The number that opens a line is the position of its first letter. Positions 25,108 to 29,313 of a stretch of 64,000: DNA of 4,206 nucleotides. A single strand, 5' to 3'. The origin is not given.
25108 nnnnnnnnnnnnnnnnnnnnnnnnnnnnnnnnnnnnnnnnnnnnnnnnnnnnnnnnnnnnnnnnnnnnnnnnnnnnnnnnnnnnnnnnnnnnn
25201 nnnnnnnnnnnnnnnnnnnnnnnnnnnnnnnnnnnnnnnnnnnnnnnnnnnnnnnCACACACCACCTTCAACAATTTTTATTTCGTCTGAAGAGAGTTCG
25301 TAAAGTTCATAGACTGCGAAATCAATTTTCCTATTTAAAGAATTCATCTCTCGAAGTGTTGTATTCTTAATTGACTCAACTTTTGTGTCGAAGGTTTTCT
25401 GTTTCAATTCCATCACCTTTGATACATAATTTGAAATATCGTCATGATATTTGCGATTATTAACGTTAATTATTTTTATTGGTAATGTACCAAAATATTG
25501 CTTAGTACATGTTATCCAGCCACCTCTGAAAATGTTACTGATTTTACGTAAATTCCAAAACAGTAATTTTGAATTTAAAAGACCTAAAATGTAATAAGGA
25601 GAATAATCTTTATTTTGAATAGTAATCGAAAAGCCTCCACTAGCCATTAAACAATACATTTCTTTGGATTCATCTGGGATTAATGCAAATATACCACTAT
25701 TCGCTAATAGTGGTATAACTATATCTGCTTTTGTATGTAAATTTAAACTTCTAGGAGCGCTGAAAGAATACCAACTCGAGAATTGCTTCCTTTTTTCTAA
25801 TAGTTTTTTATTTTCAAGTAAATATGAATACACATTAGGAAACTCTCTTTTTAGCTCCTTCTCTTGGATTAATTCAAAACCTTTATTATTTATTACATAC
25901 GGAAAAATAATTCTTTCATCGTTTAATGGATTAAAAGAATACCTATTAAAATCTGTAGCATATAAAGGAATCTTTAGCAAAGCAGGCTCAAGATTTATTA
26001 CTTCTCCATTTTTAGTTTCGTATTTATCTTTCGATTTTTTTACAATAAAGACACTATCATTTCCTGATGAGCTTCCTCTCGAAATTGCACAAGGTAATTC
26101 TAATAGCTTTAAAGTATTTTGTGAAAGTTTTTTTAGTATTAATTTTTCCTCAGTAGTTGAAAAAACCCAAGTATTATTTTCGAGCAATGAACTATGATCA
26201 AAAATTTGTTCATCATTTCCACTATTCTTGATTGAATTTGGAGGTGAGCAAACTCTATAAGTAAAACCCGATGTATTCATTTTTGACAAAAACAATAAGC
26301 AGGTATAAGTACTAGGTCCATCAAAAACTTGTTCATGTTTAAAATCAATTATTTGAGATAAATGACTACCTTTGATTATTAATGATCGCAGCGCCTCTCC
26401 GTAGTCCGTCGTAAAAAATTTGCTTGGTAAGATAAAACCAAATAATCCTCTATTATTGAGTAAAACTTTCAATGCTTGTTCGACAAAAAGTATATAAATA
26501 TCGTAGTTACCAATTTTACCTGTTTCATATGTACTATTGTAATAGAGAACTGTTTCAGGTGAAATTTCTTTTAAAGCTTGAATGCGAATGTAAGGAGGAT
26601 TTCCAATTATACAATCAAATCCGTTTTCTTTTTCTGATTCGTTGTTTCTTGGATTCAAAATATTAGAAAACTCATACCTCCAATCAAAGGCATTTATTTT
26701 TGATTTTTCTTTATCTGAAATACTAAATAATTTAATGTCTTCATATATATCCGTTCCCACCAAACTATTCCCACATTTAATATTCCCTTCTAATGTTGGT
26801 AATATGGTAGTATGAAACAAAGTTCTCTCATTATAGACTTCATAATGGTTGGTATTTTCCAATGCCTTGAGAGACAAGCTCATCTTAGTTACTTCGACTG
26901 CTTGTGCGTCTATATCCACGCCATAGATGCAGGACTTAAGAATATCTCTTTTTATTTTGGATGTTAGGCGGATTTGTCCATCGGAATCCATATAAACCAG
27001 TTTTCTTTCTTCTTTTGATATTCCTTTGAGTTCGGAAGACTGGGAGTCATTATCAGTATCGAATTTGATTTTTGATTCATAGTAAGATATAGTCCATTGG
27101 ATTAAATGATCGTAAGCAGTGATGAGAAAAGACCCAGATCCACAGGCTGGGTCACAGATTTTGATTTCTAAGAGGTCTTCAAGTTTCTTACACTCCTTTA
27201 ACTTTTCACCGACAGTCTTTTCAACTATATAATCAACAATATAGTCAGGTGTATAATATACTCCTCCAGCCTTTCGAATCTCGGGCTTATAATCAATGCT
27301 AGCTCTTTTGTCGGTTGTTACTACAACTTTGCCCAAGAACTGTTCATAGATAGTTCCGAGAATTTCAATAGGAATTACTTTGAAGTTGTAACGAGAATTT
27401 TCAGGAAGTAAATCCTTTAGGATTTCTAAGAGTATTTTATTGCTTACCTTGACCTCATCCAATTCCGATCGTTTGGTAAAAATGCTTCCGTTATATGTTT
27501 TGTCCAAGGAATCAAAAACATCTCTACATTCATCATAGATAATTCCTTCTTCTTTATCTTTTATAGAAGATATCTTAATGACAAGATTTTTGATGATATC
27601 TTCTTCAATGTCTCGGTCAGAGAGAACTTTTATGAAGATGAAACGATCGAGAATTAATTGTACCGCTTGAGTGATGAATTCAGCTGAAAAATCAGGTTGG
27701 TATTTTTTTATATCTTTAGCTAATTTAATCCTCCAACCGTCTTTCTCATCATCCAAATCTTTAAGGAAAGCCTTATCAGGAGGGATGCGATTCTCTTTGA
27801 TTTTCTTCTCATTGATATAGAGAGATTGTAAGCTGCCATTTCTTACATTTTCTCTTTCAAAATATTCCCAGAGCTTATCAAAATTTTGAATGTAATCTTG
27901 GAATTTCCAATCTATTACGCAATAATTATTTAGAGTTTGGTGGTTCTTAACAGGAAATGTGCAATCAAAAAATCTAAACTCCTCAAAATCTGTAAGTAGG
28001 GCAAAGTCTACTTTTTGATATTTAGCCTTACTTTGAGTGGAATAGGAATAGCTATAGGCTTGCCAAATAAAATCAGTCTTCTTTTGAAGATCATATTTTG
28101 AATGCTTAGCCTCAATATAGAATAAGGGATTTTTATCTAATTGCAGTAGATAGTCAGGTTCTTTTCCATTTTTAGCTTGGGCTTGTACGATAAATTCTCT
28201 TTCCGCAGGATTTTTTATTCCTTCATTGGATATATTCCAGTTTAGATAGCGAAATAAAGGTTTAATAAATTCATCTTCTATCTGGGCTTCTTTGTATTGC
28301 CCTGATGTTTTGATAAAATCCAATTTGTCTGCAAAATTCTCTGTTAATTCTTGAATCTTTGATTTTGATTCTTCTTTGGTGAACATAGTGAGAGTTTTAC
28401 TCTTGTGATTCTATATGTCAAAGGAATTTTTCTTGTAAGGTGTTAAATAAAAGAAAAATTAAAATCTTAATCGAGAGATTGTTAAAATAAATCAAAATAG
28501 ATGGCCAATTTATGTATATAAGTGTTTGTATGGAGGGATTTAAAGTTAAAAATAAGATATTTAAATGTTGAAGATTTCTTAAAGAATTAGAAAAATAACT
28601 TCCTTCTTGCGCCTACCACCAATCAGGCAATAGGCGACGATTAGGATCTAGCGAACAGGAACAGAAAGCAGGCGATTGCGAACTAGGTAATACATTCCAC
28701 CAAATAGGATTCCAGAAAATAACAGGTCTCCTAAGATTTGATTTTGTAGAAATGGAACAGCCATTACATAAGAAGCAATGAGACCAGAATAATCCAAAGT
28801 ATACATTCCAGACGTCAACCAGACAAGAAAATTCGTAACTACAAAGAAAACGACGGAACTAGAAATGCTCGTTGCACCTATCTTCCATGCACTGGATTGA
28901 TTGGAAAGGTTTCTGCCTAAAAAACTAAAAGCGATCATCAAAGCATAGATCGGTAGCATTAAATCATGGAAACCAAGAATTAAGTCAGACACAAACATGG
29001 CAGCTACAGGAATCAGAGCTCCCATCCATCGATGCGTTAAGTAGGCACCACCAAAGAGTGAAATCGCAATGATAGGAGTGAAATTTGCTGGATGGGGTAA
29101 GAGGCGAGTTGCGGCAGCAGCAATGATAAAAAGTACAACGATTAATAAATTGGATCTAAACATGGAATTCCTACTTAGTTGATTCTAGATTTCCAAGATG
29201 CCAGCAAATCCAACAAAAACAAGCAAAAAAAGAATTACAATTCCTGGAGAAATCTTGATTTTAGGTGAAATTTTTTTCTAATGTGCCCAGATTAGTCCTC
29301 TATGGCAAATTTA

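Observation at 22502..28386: Self-contained type IIG R-M enzyme translationally coupled to a PHP-phosphoesterase/ABC-ATPase fusion: possible composite defence system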

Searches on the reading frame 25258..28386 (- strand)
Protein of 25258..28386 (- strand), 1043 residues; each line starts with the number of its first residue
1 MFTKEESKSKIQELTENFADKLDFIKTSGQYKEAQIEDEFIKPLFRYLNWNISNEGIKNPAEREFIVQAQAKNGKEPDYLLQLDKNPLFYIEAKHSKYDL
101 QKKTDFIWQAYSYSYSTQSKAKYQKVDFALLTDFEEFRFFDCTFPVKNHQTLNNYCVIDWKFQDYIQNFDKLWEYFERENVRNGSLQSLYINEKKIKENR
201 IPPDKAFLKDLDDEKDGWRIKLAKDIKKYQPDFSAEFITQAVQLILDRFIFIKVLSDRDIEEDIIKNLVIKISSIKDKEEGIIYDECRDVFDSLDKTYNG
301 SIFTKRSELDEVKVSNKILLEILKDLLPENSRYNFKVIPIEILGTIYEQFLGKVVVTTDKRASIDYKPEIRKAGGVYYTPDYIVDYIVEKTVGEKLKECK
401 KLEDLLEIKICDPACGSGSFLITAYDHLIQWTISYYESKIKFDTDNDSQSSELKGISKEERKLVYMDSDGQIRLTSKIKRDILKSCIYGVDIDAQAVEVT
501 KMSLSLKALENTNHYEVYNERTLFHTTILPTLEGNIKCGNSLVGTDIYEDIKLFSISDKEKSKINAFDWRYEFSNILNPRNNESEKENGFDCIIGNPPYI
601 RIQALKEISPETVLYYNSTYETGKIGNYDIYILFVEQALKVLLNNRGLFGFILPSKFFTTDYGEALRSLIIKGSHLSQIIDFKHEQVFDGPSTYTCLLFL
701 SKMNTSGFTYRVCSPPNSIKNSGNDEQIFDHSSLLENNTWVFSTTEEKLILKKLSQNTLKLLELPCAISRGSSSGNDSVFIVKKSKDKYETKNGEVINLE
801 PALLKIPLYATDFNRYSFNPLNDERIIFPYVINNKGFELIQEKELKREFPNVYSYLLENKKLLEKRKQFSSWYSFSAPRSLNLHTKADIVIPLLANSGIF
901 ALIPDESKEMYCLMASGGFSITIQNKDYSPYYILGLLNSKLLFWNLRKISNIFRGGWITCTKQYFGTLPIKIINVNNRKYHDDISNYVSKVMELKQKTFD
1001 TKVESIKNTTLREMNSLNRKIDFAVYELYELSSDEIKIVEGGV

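Call 6: search_protein_families(library=pfam, proteins=[window:25258-28386:-], max_evalue=0.01)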
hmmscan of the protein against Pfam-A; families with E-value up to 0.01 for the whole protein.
window:25258-28386:- (1043 aa): 7 families
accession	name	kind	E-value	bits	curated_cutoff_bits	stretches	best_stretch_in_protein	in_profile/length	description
PF07669.17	Eco57I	-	7e-45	153.6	25.3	1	486-688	2-171/171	Eco57I restriction-modification methylase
PF02384.22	N6_Mtase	-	5.4e-18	65.8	20.4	2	341-523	4-115/311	N-6 DNA Methylase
PF20473.4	MmeI_Mtase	-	2.5e-13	50.2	27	1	400-607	12-153/259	MmeI, DNA-methyltransferase domain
PF04313.20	HSDR_N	-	2.1e-08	34.7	25.1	1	64-143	117-193/198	Type I restriction enzyme R protein N terminus (HSDR_N)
PF12950.13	TaqI_C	-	1.5e-06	28.9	26.5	1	871-970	22-118/118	TaqI-like C-terminal specificity domain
PF01170.24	UPF0020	-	7.6e-05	22.9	22.3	1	409-522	31-114/197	RMKL-like, methyltransferase domain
PF20464.3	MmeI_N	-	0.00098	19.9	27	1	90-168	65-140/181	MmeI, N-terminal domain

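Call 7: search_protein_families(library=padloc, proteins=[window:25258-28386:-], max_evalue=0.01)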
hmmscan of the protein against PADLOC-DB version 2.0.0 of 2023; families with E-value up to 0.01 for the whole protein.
window:25258-28386:- (1043 aa): 61 families (the best 25 are shown)
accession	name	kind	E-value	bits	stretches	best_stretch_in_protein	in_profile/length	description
PDLC03604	REase_MTase_IIG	-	2.5e-202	672.7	1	6-1038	5-1003/1011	Type IIG restriction enzyme-methyltransferase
PDLC03612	REase_MTase_IIG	-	2.7e-67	225.9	2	561-1042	782-1246/1247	Type IIG restriction enzyme-methyltransferase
PDLC03629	REase_MTase_IIG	-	5.7e-61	204.6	1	328-974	333-969/1182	Type IIG restriction enzyme-methyltransferase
PDLC03335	MTase_II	-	2.3e-56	189.7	2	585-985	191-586/607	Type II methyltransferase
PDLC03609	REase_MTase_IIG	-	1.2e-43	147.2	2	399-1008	424-962/1066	Type IIG restriction enzyme-methyltransferase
PDLC02643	DrmMI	-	3e-36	122.7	2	370-562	551-736/1347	DrmMI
PDLC03250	MTase_II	-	7e-34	115.6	1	370-1040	159-769/775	Type II methyltransferase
PDLC02638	DrmMI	-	1.7e-27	94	2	371-555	551-728/935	DrmMI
PDLC03226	MTase_II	-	1.9e-26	90.8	3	541-706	75-239/579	Type II methyltransferase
PDLC03313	MTase_II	-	1.9e-25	87.4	1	585-866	140-414/563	Type II methyltransferase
PDLC03596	REase_MTase_IIG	-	3.1e-25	86.4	2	585-1041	707-1144/1148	Type IIG restriction enzyme-methyltransferase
PDLC03267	MTase_II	-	1.3e-23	81.8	2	574-786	93-308/539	Type II methyltransferase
PDLC03630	REase_MTase_IIG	-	4.6e-23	79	2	369-432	365-431/1100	Type IIG restriction enzyme-methyltransferase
PDLC02529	PglX|PglXI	-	1.3e-22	77.4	3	486-683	272-450/1189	PglX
PDLC03248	MTase_II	-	4.4e-21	73.2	1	585-1007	81-512/521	Type II methyltransferase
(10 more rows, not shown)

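Call 8: search_protein_families(library=ncbifam, proteins=[window:25258-28386:-], max_evalue=0.01)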
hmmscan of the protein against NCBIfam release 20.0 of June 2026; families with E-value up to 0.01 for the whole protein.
window:25258-28386:- (1043 aa): 8 families
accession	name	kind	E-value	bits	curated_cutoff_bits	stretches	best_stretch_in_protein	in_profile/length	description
NF033452.1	BREX_1_MTaseX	exception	1.1e-28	99.6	500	2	402-513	309-384/1210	BREX-1 system adenine-specific DNA-methyltransferase PglX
NF033451.1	BREX_2_MTaseX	equivalog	5.8e-21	74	400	2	486-699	268-466/1185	BREX-2 system adenine-specific DNA-methyltransferase PglX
NF033455.1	BREX_6_MTaseX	exception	1.5e-14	52.6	900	2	400-512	322-404/1319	BREX-6 system adenine-specific DNA-methyltransferase PglX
TIGR02987.1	met_A_Alw26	exception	2.7e-12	46.2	353.5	1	372-755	1-299/523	Alw26I/Eco31I/Esp3I family type II restriction adenine-specific DNA-methyltransferase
NF047738.1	antiphage_MADS2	equivalog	2.7e-09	35.9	720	1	249-703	206-567/654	methylation-associated defense system DNA methyltransferase MAD2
NF033454.1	BREX_5_MTaseX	exception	5.3e-07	27.6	900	1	393-428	288-323/1404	BREX-5 system adenine-specific DNA-methyltransferase PglX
TIGR03534.1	RF_mod_PrmC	equivalog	0.00012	21.6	199.1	0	577-642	148-209/253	peptide chain release factor N(5)-glutamine methyltransferase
NF008748.0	PRK11783.1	equivalog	0.0042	15.3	466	1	408-522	194-296/704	bifunctional 23S rRNA (guanine(2069)-N(7))-methyltransferase RlmK/23S rRNA (guanine(2445)-N(2))-methyltransferase RlmL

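Call 45: search_solved_structures(query=window:25258-28386:-, max_evalue=0.001)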
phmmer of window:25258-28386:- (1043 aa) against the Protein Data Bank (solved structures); distinct sequences matched with E-value up to 0.001: 2.
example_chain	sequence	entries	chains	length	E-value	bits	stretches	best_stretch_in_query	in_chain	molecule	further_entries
8cxz_A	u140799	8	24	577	2.8e-18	68.3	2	589-990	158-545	Site-specific DNA-methyltransferase (adenine-specific)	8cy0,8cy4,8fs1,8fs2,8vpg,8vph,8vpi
7lni_A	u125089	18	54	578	2.8e-18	68.3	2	589-990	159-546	Site-specific DNA-methyltransferase (adenine-specific)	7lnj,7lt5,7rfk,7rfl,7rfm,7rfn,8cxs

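Call 66: find_homologous_proteins(query=window:25258-28386:-, max_evalue=1e-20)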
Query window:25258-28386:- (1043 aa): 7992 proteins with E <= 1e-20 among 8000 candidates; the best 120 are listed.
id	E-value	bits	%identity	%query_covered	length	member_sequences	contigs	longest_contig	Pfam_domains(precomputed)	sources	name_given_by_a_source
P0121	0.0e+0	2353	100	100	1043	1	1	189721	PF04313.21,PF02384.23,PF07669.18,PF12950.14,PF20473.5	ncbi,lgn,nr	ncbi:MAG: Eco57I restriction-modification methylase domain-containing protein [Leptospiraceae bacter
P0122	0.0e+0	2102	89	100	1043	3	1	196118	PF04313.21,PF02384.23,PF07669.18,PF12950.14,PF01170.25,PF20473.5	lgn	-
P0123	0.0e+0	1331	61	100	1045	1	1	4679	PF04313.21,PF02384.23,PF07669.18,PF12950.14,PF01170.25,PF20473.5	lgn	-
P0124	0.0e+0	1279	76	74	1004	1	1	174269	PF04313.21,PF02384.23,PF07669.18,PF12950.14,PF20473.5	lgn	-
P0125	0.0e+0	1212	57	100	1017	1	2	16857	PF04313.21,PF02384.23,PF07669.18,PF12950.14,PF20473.5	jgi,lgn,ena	-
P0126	0.0e+0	1209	69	75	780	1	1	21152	PF02384.23,PF07669.18,PF12950.14,PF01170.25,PF20473.5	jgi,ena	jgi:type I restriction-modification system DNA methylase subunit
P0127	0.0e+0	1180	59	92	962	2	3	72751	PF02384.23,PF07669.18,PF12950.14,PF20473.5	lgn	-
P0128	0.0e+0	1160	55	99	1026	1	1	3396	PF04313.21,PF02384.23,PF07669.18,PF12950.14,PF01170.25,PF20473.5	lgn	-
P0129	0.0e+0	1146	53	100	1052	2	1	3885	PF04313.21,PF02384.23,PF07669.18,PF12950.14,PF20473.5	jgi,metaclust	metaclust:\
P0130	0.0e+0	1128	72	68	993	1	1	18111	PF04313.21,PF02384.23,PF07669.18,PF12950.14,PF20473.5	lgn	-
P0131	0.0e+0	1099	51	100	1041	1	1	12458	PF04313.21,PF02384.23,PF07669.18,PF12950.14,PF20473.5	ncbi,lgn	-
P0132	0.0e+0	1098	55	100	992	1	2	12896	PF02384.23,PF07669.18,PF12950.14,PF01170.25,PF20473.5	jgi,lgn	jgi:hypothetical protein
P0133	0.0e+0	1057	78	58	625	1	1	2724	PF04313.21,PF02384.23,PF07669.18,PF20473.5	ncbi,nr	ncbi:MAG: N-6 DNA methylase [Leptospiraceae bacterium]|nr:N-6 DNA methylase [Leptospiraceae bacteriu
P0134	0.0e+0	1055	52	100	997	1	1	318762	PF04313.21,PF02384.23,PF07669.18,PF12950.14,PF20473.5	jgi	-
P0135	0.0e+0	1055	63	75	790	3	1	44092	PF02384.23,PF07669.18,PF01170.25,PF20473.5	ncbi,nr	ncbi:MAG: N-6 DNA methylase, partial [Leptospiraceae bacterium]|nr:N-6 DNA methylase [Leptospiraceae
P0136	0.0e+0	1054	68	67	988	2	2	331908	PF04313.21,PF02384.23,PF07669.18,PF12950.14,PF20473.5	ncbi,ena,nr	ncbi:MAG: N-6 DNA methylase [Leptospiraceae bacterium]|nr:N-6 DNA methylase [Leptospiraceae bacteriu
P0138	0.0e+0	1043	53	100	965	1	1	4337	PF04313.21,PF02384.23,PF07669.18,PF12950.14,PF01170.25,PF20473.5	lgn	-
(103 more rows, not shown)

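Call 68: find_encoding_contigs(protein=P0122, flank=7000, max_places=2)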
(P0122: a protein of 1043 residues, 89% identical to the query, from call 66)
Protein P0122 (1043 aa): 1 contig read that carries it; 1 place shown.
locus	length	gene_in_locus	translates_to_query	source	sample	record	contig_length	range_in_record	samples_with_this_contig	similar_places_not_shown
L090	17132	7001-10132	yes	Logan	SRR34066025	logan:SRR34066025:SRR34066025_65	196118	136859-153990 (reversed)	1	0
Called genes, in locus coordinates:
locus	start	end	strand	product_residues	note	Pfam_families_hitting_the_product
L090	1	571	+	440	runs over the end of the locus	PF16130:DUF4842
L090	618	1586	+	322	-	PF07730:HisKA_3 (weak), PF02518:HATPase_c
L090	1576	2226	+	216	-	PF00072:Response_reg, PF00196:GerE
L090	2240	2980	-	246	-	PF07588:DUF1554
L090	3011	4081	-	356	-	-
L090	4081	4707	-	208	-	-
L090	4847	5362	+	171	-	PF20221:DUF6580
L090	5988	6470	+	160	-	-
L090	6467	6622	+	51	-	-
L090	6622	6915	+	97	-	-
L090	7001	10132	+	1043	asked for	PF04313:HSDR_N (weak), PF02384:N6_Mtase, PF20473:MmeI_Mtase, PF01170:UPF0020 (faint), PF07669:Eco57I, PF12950:TaqI_C (weak)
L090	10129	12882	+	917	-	PF02463:SMC_N (faint)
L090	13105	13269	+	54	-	-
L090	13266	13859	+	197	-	-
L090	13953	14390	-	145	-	PF20398:DUF6691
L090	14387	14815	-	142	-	PF04143:Sulf_transp (weak)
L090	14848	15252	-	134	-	PF13279:4HBT_2, PF03061:4HBT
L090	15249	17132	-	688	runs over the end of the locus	PF07696:7TMR-DISMED2, PF07695:7TMR-DISM_7TM, PF07228:SpoIIE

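Call 69: find_encoding_contigs(protein=P0124, flank=7000, max_places=2)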
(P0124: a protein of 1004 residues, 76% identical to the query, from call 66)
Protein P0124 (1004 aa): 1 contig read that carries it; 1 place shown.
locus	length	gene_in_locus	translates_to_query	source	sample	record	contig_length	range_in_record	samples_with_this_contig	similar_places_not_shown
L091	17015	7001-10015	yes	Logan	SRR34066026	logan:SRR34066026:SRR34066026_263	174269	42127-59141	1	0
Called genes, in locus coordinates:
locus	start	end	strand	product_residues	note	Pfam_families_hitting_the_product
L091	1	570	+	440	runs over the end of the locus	PF16130:DUF4842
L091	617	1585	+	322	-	PF07730:HisKA_3 (weak), PF02518:HATPase_c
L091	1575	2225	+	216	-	PF00072:Response_reg, PF00196:GerE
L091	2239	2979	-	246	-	PF07588:DUF1554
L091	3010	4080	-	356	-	-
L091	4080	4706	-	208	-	-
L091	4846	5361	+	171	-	PF20221:DUF6580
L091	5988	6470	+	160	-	-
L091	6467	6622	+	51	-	-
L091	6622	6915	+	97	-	-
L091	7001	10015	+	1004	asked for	PF04313:HSDR_N (weak), PF02384:N6_Mtase, PF20473:MmeI_Mtase, PF07669:Eco57I, PF02384:N6_Mtase (weak), PF12950:TaqI_C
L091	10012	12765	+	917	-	PF02463:SMC_N (faint)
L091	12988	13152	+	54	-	-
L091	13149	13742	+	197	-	-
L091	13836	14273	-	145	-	PF20398:DUF6691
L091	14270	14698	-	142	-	PF04143:Sulf_transp (weak)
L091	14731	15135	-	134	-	PF13279:4HBT_2, PF03061:4HBT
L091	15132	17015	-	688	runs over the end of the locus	PF07696:7TMR-DISMED2, PF07695:7TMR-DISM_7TM, PF07228:SpoIIE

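Call 70: find_encoding_contigs(protein=P0136, flank=7000, max_places=2)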
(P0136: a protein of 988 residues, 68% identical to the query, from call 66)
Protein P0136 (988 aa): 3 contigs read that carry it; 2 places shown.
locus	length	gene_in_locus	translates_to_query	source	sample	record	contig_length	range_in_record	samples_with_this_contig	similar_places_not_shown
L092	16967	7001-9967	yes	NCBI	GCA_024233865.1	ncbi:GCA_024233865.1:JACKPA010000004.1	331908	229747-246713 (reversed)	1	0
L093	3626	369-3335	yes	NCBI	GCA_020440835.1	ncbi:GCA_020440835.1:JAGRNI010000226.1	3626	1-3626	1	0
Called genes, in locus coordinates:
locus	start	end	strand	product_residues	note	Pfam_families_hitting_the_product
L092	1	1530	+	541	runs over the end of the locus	PF14104:DUF4277, PF01609:DDE_Tnp_1 (faint)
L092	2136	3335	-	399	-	-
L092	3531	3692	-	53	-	-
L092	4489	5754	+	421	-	-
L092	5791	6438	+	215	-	PF13751:DDE_Tnp_1_6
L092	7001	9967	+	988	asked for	PF04313:HSDR_N (faint), PF02384:N6_Mtase, PF20473:MmeI_Mtase, PF07669:Eco57I, PF12950:TaqI_C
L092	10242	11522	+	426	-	-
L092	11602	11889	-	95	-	PF10387:DUF2442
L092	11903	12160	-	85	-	PF13711:DUF4160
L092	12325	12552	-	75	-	-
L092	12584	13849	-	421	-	-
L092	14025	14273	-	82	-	-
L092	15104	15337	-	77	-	-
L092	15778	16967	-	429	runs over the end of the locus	PF01609:DDE_Tnp_1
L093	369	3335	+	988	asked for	PF04313:HSDR_N (faint), PF02384:N6_Mtase, PF20473:MmeI_Mtase, PF07669:Eco57I, PF12950:TaqI_C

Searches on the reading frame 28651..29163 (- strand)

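Call 12: search_protein_families(library=pfam, proteins=[window:28651-29163:-], max_evalue=0.001)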
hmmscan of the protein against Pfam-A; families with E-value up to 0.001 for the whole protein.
window:28651-29163:- (171 aa): 1 family
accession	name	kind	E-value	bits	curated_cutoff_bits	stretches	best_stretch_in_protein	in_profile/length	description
PF20221.3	DUF6580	-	2.3e-49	168.1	27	1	4-161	5-156/162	Family of unknown function (DUF6580)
